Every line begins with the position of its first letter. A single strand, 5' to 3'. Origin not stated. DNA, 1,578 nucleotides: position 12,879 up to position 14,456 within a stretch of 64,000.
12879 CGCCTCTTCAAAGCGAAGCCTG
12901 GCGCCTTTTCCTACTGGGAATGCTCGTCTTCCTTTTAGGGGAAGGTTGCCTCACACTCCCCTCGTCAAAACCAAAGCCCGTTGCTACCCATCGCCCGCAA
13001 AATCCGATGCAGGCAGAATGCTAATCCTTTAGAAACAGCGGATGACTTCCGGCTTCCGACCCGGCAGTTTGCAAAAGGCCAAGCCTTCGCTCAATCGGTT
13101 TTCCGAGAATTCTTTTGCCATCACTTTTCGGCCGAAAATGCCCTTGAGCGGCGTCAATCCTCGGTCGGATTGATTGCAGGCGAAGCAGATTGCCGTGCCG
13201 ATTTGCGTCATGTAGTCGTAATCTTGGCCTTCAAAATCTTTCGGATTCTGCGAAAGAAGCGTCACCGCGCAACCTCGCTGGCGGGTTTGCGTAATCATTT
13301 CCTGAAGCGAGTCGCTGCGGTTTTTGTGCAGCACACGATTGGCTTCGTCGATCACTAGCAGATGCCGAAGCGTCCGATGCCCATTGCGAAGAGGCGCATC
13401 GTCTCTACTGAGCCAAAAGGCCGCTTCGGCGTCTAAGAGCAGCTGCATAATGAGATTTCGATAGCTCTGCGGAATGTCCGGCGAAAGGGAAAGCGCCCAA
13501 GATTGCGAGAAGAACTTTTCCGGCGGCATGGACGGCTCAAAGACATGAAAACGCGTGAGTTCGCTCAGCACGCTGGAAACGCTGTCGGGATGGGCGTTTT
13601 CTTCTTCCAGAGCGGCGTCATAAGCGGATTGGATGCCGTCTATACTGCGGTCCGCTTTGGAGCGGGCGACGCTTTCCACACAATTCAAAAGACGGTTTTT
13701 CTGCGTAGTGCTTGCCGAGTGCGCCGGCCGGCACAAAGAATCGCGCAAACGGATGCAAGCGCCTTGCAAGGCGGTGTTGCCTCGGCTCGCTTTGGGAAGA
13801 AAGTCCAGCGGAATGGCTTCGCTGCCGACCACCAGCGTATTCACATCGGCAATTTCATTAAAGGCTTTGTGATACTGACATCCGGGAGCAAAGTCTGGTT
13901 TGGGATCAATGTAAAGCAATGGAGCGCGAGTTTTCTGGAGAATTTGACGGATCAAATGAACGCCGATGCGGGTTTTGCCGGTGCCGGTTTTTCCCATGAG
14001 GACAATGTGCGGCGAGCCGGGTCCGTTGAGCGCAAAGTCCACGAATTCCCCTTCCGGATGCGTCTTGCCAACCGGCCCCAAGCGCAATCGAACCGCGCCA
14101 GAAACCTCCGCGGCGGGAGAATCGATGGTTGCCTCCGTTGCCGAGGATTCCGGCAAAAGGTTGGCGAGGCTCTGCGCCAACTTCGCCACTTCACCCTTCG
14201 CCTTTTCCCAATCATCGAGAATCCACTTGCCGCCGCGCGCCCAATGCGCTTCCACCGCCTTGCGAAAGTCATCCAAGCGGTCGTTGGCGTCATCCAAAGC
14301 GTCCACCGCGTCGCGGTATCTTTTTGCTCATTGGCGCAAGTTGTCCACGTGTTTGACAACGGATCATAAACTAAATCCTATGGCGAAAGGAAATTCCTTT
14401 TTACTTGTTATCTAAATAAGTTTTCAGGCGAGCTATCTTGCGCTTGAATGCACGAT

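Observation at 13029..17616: Minus-strand gene string: 2-TM protein, m5C methyltransferase, endonuclease, Vsr, then a HerA/FtsK-like ATPase - an RM island with two unexplained accessory genes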

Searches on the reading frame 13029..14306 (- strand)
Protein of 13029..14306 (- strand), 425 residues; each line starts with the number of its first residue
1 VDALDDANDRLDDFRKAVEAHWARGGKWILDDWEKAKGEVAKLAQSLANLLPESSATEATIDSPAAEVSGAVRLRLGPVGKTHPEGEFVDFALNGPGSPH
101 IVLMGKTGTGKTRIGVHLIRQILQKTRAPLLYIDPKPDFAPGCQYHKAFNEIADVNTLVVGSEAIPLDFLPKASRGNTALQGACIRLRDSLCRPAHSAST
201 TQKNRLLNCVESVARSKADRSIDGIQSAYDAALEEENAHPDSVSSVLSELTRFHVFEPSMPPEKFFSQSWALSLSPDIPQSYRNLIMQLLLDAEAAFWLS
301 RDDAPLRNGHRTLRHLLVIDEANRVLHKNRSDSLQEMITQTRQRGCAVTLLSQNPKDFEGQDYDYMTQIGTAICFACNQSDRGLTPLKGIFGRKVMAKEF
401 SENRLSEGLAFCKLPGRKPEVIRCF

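Call 3: search_protein_families(library=pfam, proteins=[window:13029-14306:-], max_evalue=1)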
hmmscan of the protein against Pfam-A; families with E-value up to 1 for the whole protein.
window:13029-14306:- (425 aa): 15 families
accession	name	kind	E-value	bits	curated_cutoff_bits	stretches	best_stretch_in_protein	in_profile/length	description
PF13401.12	AAA_22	-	2.5e-06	28.3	27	1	100-141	7-47/130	AAA domain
PF00270.35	DEAD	-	4.2e-05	23.8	26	1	315-343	119-148/167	DEAD/DEAH box helicase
PF01935.23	DUF87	-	0.00014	22.4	23.2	1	98-143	23-68/220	Helicase HerA, central domain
PF12846.13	AAA_10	-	0.00016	21.2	27.5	1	311-380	238-306/362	AAA-like domain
PF10412.15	TrwB_AAD_bind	-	0.00091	18.7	20.5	1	100-128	17-45/387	Type IV secretion-system coupling protein DNA-binding domain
PF04851.21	ResIII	-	0.0028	18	22.5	1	98-138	23-64/164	Type III restriction enzyme, res subunit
PF09848.15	SLFN-g3_helicase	-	0.013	15.2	24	0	102-123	5-26/354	Schlafen group 3, DNA/RNA helicase domain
PF00910.28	RNA_helicase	-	0.017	16.1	21.5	1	101-157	1-60/105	RNA helicase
PF20720.3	nSTAND3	-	0.028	14.6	27.2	1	100-129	19-48/155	Novel STAND NTPase 3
PF04548.22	AIG1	-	0.04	13.7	27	0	100-120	2-22/212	AIG1 family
PF07728.20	AAA_5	-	0.072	13.5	22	0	100-122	1-23/139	AAA domain (dynein-related subfamily)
PF13191.12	AAA_16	-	0.11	13.5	32.6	1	96-211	22-121/167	AAA ATPase domain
PF13481.12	AAA_25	-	0.18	11.8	27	0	101-127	36-62/195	AAA domain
PF05872.18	HerA_C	-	0.21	10.6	22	0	100-156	23-82/502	Helicase HerA-like C-terminal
PF04665.18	Pox_A32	-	0.24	11.3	22.8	0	101-127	16-42/242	Poxvirus A32 protein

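Call 4: search_protein_families(library=padloc, proteins=[window:13029-14306:-], max_evalue=1)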
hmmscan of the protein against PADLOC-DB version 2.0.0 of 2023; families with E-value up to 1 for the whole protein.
window:13029-14306:- (425 aa): 14 families
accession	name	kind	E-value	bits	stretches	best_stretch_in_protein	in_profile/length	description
PDLC04140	mad8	-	1e-17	62.7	1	88-378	17-254/314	mads_8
PDLC02685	DndH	-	6.7e-13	45.3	1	102-374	1338-1620/1678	DndH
PDLC02684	DndH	-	2.3e-09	33.3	1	100-375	1369-1658/1715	DndH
PDLC02679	DndH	-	5.3e-08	28.7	1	220-375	1494-1651/1711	DndH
PDLC02682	DndH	-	6.1e-08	28.5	1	223-374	1473-1626/1686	DndH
PDLC02681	DndH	-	3.6e-05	19.5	1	222-377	1417-1574/1631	DndH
PDLC02680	DndH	-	7e-05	18.2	1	225-376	1358-1510/1567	DndH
PDLC04105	HerA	-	0.0083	12.7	1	100-144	168-212/576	-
PDLC04103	HerA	-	0.012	12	0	318-383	445-516/579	-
PDLC00187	HamB1|HamB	-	0.031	10.6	0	187-278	33-126/851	DEAD-box helicase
PDLC01055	HerA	-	0.037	10.8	1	98-126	157-185/532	Type III coevolved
PDLC02185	HerA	-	0.055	10.2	1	98-163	164-224/585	-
PDLC04986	PDC-S28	-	0.059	9.6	1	101-136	55-90/831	-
PDLC04097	HerA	-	0.075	9.6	0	79-114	141-176/618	-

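Call 5: search_protein_families(library=ncbifam, proteins=[window:13029-14306:-], max_evalue=1)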
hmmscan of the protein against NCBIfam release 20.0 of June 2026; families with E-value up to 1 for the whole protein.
window:13029-14306:- (425 aa): 21 families
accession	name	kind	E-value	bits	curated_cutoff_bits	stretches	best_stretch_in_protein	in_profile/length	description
NF041017.1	DNA_import_CedB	equivalog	6.8e-07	28.3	700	2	312-374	471-535/590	DNA import protein CedB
NF041214.1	plasmid_TraB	equivalog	3.5e-06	25.8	800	2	317-381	350-414/639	plasmid transfer protein TraB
TIGR03743.1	SXT_TraD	subfamily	4.8e-05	22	366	1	100-138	177-214/636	conjugative transfer system coupling protein TraD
TIGR00929.1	VirB4_CagE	subfamily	0.00058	18.2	643.1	1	314-381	635-705/792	VirB4 family type IV secretion/conjugal transfer ATPase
TIGR02928.1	TIGR02928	subfamily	0.00074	18.5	181.3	1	92-126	34-68/366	orc1/cdc6 family replication initiation protein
NF053655.1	CedD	equivalog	0.0031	16.3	600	0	100-126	223-249/527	DNA-translocating ATPase CedD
NF045975.1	VirB4_plasma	equivalog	0.0039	14.9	590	1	315-361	761-810/894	Mbov_0397 family ICE element conjugal transfer ATPase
TIGR03925.1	T7SS_EccC_b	equivalog_domain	0.028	12.7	346.55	1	96-136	359-402/564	type VII secretion protein EccCb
NF004069.0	PRK05580.2-1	equivalog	0.031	12.7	767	1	102-133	130-161/612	primosomal protein N'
NF004067.0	PRK05580.1-4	equivalog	0.034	12.5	763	1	100-160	224-281/737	primosomal protein N'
NF010278.0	PRK13721.1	subfamily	0.05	11.4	1177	1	309-362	685-741/874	type IV secretion system protein TraC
NF010282.0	PRK13724.1-4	equivalog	0.11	12.6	194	1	99-130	73-104/106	conjugal transfer protein TrbD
NF005378.0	PRK06921.1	subfamily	0.12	11.4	207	1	100-133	119-152/266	hypothetical protein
TIGR00595.1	priA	equivalog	0.15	10.6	230.35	1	103-152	2-48/509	replication restart helicase PriA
NF038214.1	IS21_help_AAA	equivalog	0.18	11.4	200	1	100-125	92-117/232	IS21-like element helper ATPase IstB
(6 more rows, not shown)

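Call 6: search_solved_structures(query=window:13029-14306:-, max_evalue=1)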
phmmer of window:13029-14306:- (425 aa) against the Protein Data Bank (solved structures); distinct sequences matched with E-value up to 1: 6.
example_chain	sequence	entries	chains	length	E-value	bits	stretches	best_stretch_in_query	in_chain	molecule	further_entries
7es4_A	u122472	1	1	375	2e-07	33.6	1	214-377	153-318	DNA phosphorothioation-dependent restriction protein DptH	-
11kk_A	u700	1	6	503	0.3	13.3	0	91-141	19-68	HerA like helicase YjgR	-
6o1w_A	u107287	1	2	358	0.86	11.8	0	97-156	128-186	DNA translocase coupling protein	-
6o1x_A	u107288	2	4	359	0.87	11.8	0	97-156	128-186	DNA translocase coupling protein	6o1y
6o1z_A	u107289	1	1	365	0.89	11.7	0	97-156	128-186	DNA translocase coupling protein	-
5thy_A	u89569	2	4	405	0.94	11.7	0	38-89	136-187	CurJ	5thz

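Call 9: search_protein_families(library=phrogs, proteins=[window:13029-14306:-], max_evalue=1)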
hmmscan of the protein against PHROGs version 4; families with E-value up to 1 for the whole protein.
window:13029-14306:- (425 aa): 14 families
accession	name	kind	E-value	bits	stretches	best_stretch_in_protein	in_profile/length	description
phrog_2666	-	head and packaging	3.8e-10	40.1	2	316-381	424-489/555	terminase large subunit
phrog_7035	-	unknown function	6e-05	22.5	2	100-140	213-254/969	-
phrog_24831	-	unknown function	0.0027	17.4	0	93-176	287-362/700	-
phrog_5156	-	unknown function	0.0082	15.2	1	281-359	630-703/824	-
phrog_170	-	other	0.11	12.9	1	82-125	77-117/323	PhoH-like phosphate starvation-inducible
phrog_5484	-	DNA, RNA and nucleotide metabolism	0.15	12.6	1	94-127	24-57/239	DnaA-like replication initiation protein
phrog_168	-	DNA, RNA and nucleotide metabolism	0.19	12.3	1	98-122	42-66/314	clamp loader of DNA polymerase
phrog_3277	-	DNA, RNA and nucleotide metabolism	0.23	12.3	1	101-128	13-40/168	DnaC-like helicase loader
phrog_50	-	DNA, RNA and nucleotide metabolism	0.25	11.3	1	98-132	369-402/570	DnaC-like helicase loader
phrog_8337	-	DNA, RNA and nucleotide metabolism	0.41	11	1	101-135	71-106/273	DNA repair protein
phrog_4339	-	unknown function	0.43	10.6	1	100-134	53-83/552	-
phrog_1815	-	other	0.45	11.7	1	101-121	6-26/197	guanylate kinase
phrog_1358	-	moron, auxiliary metabolic gene and host takeover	0.52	8.7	0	79-136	587-644/1382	FtsK/SpoIIIE-like protein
phrog_19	-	DNA, RNA and nucleotide metabolism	0.58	9.9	1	101-133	356-387/621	DnaB-like replicative helicase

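Call 10: find_homologous_proteins(query=window:13029-14306:-)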
Query window:13029-14306:- (425 aa): 168 proteins with E <= 0.001 among 8000 candidates; the best 120 are listed.
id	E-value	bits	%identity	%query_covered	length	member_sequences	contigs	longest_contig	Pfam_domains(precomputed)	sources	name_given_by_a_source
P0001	3.1e-269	911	95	98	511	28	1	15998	PF13401.13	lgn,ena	-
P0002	2.3e-253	859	91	98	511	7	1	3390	PF13401.13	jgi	-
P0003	3.7e-235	799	87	98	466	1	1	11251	PF13401.13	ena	-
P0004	7.8e-183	626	68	98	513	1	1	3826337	-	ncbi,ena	-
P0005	2.2e-169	582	60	98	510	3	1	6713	PF13401.13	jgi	jgi:hypothetical protein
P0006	3.1e-167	575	61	98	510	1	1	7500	PF12846.14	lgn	-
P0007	6.0e-164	564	60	98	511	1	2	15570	-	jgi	jgi:DNA sulfur modification protein DndE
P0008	2.5e-162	559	58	99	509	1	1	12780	-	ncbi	-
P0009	6.2e-162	557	58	98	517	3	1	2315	-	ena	-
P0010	1.3e-161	556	59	98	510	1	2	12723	-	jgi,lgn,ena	jgi:hypothetical protein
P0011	3.0e-159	549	56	99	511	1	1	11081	-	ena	-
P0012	7.7e-157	541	56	97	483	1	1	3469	-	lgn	-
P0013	2.1e-154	533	57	98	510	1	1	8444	-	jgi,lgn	jgi:hypothetical protein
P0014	5.0e-153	528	55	98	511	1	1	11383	-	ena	-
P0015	5.2e-153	528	55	98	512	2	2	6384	PF01935.24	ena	-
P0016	1.4e-150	520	55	98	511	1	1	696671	PF01935.24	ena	-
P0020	5.0e-106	373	45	100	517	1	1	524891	PF01935.24,PF13401.13,PF12846.14,PF08870.18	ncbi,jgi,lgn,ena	jgi:hypothetical protein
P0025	4.0e-105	370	44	100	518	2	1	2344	PF01935.24,PF13401.13,PF12846.14,PF08870.18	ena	-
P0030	8.7e-104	366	44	100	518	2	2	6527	PF01935.24,PF13401.13,PF12846.14,PF08870.18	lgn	-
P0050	1.3e-101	359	42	98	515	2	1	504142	PF01935.24,PF05872.19,PF12846.14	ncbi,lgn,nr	ncbi:MAG: ATP-binding protein [Chthoniobacter sp.]|nr:ATP-binding protein [Chthoniobacter sp.]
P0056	3.4e-101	357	43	98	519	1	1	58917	PF01935.24,PF12846.14,PF08870.18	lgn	-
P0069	9.5e-100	353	43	98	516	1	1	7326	PF08870.18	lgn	-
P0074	8.6e-99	349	43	97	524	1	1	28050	PF01935.24,PF13401.13,PF12846.14,PF08870.18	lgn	-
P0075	1.0e-98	349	41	98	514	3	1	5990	PF05872.19,PF08870.18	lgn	-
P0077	1.6e-98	349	42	98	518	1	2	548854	PF01935.24,PF12846.14,PF08870.18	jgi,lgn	jgi:hypothetical protein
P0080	2.2e-98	348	42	97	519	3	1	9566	PF01935.24,PF12846.14,PF08870.18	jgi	jgi:DNA sulfur modification protein DndE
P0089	1.4e-97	345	42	100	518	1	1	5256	PF10412.16,PF01935.24,PF13401.13,PF12846.14,PF08870.18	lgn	-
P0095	3.1e-97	344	43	100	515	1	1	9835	PF01935.24,PF12846.14,PF08870.18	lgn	-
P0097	4.0e-97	344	42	97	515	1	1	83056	PF01935.24,PF08870.18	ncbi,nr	ncbi:MAG: DUF87 domain-containing protein [Candidatus Hydrogenedentes bacterium]|nr:DUF87 domain-con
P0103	1.6e-96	342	42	97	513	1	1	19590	PF01935.24,PF12846.14,PF08870.18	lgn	-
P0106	2.4e-96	341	43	97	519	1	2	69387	PF01935.24,PF12846.14,PF08870.18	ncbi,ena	-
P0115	1.4e-95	339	41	98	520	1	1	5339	PF13401.13,PF12846.14,PF08870.18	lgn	-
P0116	1.5e-95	339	41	100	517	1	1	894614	PF01935.24,PF12846.14,PF08870.18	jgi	jgi:DNA sulfur modification protein DndE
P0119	3.5e-95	338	42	97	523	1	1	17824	PF01935.24,PF12846.14,PF08870.18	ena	-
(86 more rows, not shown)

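Call 12: find_encoding_contigs(protein=P0001, flank=8000, max_places=3)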
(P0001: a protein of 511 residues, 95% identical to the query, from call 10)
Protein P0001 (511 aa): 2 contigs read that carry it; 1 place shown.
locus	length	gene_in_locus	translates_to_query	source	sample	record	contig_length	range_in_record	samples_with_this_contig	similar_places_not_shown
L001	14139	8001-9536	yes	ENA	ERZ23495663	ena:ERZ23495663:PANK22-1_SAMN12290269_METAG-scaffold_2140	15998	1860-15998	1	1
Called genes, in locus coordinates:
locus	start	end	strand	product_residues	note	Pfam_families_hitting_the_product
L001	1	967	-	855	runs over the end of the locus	PF01624:MutS_I, PF05188:MutS_II, PF05192:MutS_III, PF05190:MutS_IV, PF00488:MutS_V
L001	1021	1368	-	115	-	-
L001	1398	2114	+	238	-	PF03104:DNA_pol_B_exo1, PF10108:DNA_pol_B_exo2, PF13482:RNase_H_2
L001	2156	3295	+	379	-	PF01180:DHO_dh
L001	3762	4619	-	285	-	PF08501:Shikimate_dh_N, PF01488:Shikimate_DH (weak), PF18317:SDH_C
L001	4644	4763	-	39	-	-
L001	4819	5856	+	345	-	-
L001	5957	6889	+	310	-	PF13391:HNH_2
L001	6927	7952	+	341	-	-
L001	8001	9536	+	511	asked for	PF13401:AAA_22 (faint)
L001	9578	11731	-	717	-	PF07584:BatA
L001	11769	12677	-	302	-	PF01882:DUF58, PF13519:VWA_2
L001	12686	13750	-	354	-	PF20030:bpMoxR, PF07726:AAA_3, PF07728:AAA_5, PF17863:AAA_lid_2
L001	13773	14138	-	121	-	?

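Call 13: find_encoding_contigs(protein=P0003, flank=8000, max_places=3)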
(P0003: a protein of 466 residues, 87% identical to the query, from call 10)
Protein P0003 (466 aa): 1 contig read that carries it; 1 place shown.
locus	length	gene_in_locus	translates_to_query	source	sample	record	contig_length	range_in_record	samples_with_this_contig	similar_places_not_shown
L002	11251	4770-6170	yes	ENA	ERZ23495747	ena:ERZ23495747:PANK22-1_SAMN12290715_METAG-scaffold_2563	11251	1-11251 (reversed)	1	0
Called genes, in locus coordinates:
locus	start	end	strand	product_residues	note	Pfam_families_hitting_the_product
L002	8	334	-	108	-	-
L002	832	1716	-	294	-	PF08501:Shikimate_dh_N, PF01488:Shikimate_DH, PF03435:Sacchrp_dh_NADP (faint), PF18317:SDH_C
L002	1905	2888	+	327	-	-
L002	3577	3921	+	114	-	PF13391:HNH_2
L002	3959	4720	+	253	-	-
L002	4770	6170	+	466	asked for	PF13401:AAA_22 (faint)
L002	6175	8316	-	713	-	PF07584:BatA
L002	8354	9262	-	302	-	PF01882:DUF58, PF13519:VWA_2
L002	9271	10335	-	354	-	PF20030:bpMoxR, PF07726:AAA_3, PF07728:AAA_5, PF17863:AAA_lid_2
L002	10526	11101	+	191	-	-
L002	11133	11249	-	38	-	?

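Call 14: find_encoding_contigs(protein=P0004, flank=8000, max_places=3)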
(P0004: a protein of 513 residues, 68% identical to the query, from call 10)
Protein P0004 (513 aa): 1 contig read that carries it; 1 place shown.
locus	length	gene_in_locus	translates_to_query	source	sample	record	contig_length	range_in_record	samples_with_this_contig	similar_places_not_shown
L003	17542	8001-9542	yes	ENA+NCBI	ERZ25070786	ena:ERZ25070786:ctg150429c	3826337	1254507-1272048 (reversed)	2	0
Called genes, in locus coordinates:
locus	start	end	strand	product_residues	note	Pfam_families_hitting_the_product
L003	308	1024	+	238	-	PF03104:DNA_pol_B_exo1, PF10108:DNA_pol_B_exo2, PF13482:RNase_H_2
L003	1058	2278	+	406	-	PF01180:DHO_dh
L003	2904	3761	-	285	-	PF08501:Shikimate_dh_N, PF01488:Shikimate_DH, PF03435:Sacchrp_dh_NADP (faint), PF18317:SDH_C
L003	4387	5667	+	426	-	PF01507:PAPS_reduct (weak)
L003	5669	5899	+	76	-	PF20306:Sp-DndD (weak)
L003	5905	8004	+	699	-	PF02463:SMC_N (faint), PF13476:AAA_23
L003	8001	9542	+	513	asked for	-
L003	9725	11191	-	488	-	PF00682:HMGL-like, PF02436:PYC_OADA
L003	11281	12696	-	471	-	PF01645:Glu_synthase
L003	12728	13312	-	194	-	PF00574:CLP_protease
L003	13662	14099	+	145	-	-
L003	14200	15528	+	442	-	PF01011:PQQ (faint), PF13360:PQQ_2, PF13570:Beta-prop_ACSF4 (faint), PF25293:Beta-prop_EMC1_N (faint), PF13360:PQQ_2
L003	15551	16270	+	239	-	PF06439:3keto-disac_hyd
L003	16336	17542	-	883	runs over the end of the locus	PF09586:YfhO (weak)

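Call 18: search_protein_families(library=pfam, proteins=[L001:4819-5856:+, L001:5957-6889:+, L001:6927-7952:+, L001:8001-9536:+, L003:4387-5667:+, L003:5669-5899:+, L003:5905-8004:+, L003:8001-9542:+], max_evalue=0.1)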
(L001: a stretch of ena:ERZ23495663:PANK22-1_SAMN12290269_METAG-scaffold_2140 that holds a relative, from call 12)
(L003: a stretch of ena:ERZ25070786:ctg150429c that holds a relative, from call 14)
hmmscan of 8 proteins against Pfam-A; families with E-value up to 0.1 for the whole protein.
L001:4819-5856:+ (345 aa): 0 families

L001:5957-6889:+ (310 aa): 2 families
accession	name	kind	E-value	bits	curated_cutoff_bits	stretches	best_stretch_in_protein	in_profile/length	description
PF13391.12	HNH_2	-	5.2e-08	33.1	21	1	201-252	1-63/66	HNH endonuclease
PF23287.1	KOW7_SPT5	-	0.094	13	27.1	0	148-171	14-37/52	Transcription elongation factor SPT5, seventh KOW domain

L001:6927-7952:+ (341 aa): 2 families
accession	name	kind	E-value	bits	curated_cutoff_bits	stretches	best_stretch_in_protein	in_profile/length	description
PF11101.13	DUF2884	-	0.047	13.8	30.6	1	61-102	177-218/228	Protein of unknown function (DUF2884)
PF11932.13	DUF3450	-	0.074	12.8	32.6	0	72-170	15-114/241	Protein of unknown function (DUF3450)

L001:8001-9536:+ (511 aa): 13 families
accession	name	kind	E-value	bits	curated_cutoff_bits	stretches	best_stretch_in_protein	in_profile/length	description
PF13401.12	AAA_22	-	9.2e-07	29.7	27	1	186-239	7-59/130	AAA domain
PF00270.35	DEAD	-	7.9e-05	22.9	26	0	401-429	119-148/167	DEAD/DEAH box helicase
PF12846.13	AAA_10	-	8.8e-05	22.1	27.5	1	396-466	237-306/362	AAA-like domain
PF01935.23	DUF87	-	0.00016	22.3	23.2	1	175-229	14-68/220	Helicase HerA, central domain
PF04851.21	ResIII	-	0.0012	19.2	22.5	1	183-223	22-63/164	Type III restriction enzyme, res subunit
PF10412.15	TrwB_AAD_bind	-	0.0021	17.5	20.5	1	185-212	16-43/387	Type IV secretion-system coupling protein DNA-binding domain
PF13191.12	AAA_16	-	0.0025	18.8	32.6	1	182-298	23-122/167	AAA ATPase domain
PF09848.15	SLFN-g3_helicase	-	0.013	15.3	24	0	188-209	5-26/354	Schlafen group 3, DNA/RNA helicase domain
PF20720.3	nSTAND3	-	0.015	15.4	27.2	1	186-241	19-57/155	Novel STAND NTPase 3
PF00910.28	RNA_helicase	-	0.031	15.2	21.5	1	187-234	1-52/105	RNA helicase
PF04548.22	AIG1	-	0.038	13.7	27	0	186-206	2-22/212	AIG1 family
PF08870.17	DndE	-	0.055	14.2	25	0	25-118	13-106/111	DNA sulphur modification protein DndE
PF04665.18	Pox_A32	-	0.076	12.9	22.8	0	186-218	15-47/242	Poxvirus A32 protein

L003:4387-5667:+ (426 aa): 2 families
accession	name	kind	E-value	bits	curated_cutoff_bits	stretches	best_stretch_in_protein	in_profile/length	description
PF01507.26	PAPS_reduct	-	1e-07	32.5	22.5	1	86-271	3-152/175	Phosphoadenosine phosphosulfate reductase domain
PF01171.26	ATP_bind_3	-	0.014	15.5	27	1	85-109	2-26/182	PP-loop family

L003:5669-5899:+ (76 aa): 1 family
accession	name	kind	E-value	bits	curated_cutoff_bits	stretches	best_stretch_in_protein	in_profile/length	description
PF20306.3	Sp-DndD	-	7e-07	29.7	27.2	1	14-60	2-51/51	Small protein found in certain Dnd DNA modification systems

L003:5905-8004:+ (699 aa): 3 families
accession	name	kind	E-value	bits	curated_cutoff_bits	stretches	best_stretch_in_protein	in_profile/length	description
PF13476.12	AAA_23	-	4.8e-13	50.6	27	1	5-274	1-190/201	AAA domain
PF02463.25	SMC_N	-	2e-05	24.6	40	1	244-660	112-201/220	RecF/RecN/SMC N terminal domain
PF10046.14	BLOC1_2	-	0.031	15.1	33.4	0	225-261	33-69/96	Biogenesis of lysosome-related organelles complex-1 subunit 2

L003:8001-9542:+ (513 aa): 11 families
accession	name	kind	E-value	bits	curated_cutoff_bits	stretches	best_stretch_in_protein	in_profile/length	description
PF13401.12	AAA_22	-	7.7e-05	23.5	27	0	188-225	7-43/130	AAA domain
PF01935.23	DUF87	-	0.00013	22.6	23.2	1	175-332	12-163/220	Helicase HerA, central domain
PF13191.12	AAA_16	-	0.00094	20.2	32.6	1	184-337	23-161/167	AAA ATPase domain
PF04851.21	ResIII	-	0.0087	16.4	22.5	0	187-242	24-78/164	Type III restriction enzyme, res subunit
PF00270.35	DEAD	-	0.021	15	26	0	400-429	119-152/167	DEAD/DEAH box helicase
PF05872.18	HerA_C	-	0.054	12.6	22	0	400-459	267-319/502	Helicase HerA-like C-terminal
PF01580.24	FtsK_SpoIIIE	-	0.055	13.3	24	0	179-224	31-80/221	FtsK/SpoIIIE family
PF13245.12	AAA_19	-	0.058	14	25.1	0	329-426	65-118/134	AAA domain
PF13604.12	AAA_30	-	0.073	13.2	27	0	385-427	81-117/191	AAA domain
PF00004.35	AAA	-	0.083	13.8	21.2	0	190-221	2-29/131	ATPase family associated with various cellular activities (AAA)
PF10412.15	TrwB_AAD_bind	-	0.083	12.2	20.5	0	187-223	16-51/387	Type IV secretion-system coupling protein DNA-binding domain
